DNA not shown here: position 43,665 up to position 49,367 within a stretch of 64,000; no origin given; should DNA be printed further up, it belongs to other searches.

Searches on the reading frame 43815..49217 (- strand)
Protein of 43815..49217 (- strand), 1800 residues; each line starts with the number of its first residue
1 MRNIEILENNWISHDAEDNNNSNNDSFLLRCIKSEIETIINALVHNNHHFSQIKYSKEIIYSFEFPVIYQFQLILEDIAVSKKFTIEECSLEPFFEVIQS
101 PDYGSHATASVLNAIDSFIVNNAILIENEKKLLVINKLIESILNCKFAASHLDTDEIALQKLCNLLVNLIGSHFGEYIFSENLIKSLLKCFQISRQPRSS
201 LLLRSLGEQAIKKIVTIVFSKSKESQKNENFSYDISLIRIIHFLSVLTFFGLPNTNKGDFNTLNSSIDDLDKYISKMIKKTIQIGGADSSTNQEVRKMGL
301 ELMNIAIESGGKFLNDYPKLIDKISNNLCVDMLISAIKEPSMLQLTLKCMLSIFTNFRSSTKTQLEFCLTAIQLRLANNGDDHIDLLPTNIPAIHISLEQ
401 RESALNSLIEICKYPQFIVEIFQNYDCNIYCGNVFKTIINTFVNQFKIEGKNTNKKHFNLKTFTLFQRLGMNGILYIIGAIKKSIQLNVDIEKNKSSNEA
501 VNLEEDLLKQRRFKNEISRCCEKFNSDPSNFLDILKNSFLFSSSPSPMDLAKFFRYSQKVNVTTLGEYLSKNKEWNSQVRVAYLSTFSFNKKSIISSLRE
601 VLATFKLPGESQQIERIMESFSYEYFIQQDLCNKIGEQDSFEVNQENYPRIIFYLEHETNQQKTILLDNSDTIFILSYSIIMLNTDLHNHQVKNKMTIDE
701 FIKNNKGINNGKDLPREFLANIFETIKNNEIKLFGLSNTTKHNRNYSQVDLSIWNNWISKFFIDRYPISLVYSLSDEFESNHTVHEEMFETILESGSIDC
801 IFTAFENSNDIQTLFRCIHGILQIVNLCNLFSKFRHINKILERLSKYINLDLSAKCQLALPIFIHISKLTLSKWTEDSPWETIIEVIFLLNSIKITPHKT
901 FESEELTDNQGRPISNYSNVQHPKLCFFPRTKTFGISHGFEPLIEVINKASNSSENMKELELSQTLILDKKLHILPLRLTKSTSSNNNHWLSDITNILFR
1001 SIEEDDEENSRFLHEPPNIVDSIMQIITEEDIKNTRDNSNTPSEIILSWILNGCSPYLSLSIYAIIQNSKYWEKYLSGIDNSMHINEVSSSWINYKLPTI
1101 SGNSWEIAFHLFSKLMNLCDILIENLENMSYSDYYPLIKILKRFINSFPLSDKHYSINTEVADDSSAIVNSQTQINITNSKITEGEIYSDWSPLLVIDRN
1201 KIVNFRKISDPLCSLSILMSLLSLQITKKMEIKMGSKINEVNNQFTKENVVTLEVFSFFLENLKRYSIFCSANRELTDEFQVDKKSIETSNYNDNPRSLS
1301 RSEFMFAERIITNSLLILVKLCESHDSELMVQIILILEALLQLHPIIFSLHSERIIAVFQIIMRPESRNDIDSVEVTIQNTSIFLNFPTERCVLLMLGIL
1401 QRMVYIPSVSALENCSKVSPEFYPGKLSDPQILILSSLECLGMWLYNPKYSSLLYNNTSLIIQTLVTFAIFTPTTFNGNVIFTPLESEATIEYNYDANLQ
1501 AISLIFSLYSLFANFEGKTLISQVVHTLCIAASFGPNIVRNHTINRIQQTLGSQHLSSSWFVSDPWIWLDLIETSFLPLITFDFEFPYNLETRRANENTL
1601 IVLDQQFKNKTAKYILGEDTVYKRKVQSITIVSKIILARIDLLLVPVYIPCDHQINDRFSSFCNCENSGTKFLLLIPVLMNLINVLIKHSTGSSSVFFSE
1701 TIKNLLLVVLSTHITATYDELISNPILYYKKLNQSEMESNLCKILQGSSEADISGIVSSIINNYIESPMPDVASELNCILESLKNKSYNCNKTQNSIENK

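Call 74: search_protein_families(library=pfam, proteins=[window:43815-49217:-], max_evalue=0.00001)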
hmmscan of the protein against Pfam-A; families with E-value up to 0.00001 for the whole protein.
window:43815-49217:- (1800 aa): 2 families
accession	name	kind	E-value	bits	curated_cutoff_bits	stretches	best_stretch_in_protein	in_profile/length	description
PF01369.25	Sec7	-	2.4e-59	200.5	22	1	514-731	2-183/183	Sec7 domain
PF12783.13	Sec7-like_HUS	-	1e-21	77.9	27.3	1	288-434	27-161/161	Mon2/Sec7/BIG1-like, HUS domain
